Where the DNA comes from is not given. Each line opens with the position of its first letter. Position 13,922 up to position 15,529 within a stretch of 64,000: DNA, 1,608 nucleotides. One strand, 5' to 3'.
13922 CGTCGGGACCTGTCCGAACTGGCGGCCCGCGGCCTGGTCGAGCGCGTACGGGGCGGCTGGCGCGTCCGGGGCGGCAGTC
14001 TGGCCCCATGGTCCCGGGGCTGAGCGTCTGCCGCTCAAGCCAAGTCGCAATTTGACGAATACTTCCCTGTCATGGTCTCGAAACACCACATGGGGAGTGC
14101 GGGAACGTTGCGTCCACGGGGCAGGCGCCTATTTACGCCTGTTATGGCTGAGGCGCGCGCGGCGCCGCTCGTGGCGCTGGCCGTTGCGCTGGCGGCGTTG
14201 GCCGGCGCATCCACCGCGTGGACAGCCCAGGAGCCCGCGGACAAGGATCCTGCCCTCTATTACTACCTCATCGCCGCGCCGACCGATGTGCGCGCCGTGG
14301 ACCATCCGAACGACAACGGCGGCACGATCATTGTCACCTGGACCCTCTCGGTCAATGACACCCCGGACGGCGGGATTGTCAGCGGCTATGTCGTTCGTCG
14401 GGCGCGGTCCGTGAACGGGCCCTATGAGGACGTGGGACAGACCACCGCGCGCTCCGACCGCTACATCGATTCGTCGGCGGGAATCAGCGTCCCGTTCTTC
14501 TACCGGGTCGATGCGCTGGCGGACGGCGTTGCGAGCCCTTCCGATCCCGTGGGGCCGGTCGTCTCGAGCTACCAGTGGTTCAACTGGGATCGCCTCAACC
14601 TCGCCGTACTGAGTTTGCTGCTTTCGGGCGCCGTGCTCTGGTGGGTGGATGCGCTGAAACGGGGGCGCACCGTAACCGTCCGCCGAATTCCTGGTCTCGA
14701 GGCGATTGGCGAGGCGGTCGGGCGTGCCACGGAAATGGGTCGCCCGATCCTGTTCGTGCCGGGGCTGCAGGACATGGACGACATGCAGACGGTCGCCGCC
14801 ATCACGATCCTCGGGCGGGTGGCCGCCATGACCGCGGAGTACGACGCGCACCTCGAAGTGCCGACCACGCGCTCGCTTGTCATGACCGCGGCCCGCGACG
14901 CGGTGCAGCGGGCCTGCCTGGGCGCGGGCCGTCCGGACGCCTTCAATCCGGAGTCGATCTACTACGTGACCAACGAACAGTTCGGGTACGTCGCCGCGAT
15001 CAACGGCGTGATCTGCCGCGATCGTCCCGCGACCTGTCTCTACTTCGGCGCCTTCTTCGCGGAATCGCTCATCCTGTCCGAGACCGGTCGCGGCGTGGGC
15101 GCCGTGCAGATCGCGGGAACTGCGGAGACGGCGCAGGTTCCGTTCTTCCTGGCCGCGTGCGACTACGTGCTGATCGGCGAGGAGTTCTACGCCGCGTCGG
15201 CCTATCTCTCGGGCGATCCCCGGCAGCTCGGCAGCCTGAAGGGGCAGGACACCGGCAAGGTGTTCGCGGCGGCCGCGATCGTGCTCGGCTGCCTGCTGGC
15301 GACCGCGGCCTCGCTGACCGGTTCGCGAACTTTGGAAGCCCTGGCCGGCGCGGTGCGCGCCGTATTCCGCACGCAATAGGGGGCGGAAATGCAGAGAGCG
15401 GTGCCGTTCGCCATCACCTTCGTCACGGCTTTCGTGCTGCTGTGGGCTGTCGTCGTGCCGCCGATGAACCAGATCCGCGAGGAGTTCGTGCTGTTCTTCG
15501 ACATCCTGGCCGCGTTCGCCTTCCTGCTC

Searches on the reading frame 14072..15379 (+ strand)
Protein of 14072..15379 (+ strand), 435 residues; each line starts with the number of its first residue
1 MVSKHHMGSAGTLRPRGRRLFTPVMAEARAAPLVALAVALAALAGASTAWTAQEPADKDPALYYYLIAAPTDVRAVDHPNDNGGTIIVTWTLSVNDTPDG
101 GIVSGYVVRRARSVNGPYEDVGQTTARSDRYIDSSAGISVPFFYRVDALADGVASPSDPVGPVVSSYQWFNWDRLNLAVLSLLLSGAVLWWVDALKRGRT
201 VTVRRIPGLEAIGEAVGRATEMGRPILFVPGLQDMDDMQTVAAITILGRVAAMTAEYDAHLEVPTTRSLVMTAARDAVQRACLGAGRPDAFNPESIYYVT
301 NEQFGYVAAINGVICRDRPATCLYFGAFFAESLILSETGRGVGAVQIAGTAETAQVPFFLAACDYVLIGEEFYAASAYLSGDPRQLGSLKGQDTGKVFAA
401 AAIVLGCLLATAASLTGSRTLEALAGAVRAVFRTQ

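Call 61: search_protein_families(library=pfam, proteins=[window:14072-15379:+], max_evalue=0.00001)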
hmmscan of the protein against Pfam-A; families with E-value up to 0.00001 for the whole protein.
window:14072-15379:+ (435 aa): 1 family
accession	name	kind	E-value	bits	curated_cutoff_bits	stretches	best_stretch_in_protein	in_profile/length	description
PF20539.3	DUF6754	-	1.2e-113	379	27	1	167-415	3-251/257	Domain of unknown function (DUF6754)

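Call 85: search_protein_families(library=ncbifam, proteins=[window:14072-15379:+], max_evalue=0.001)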
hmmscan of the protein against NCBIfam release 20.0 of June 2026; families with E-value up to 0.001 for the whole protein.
window:14072-15379:+ (435 aa): 0 families
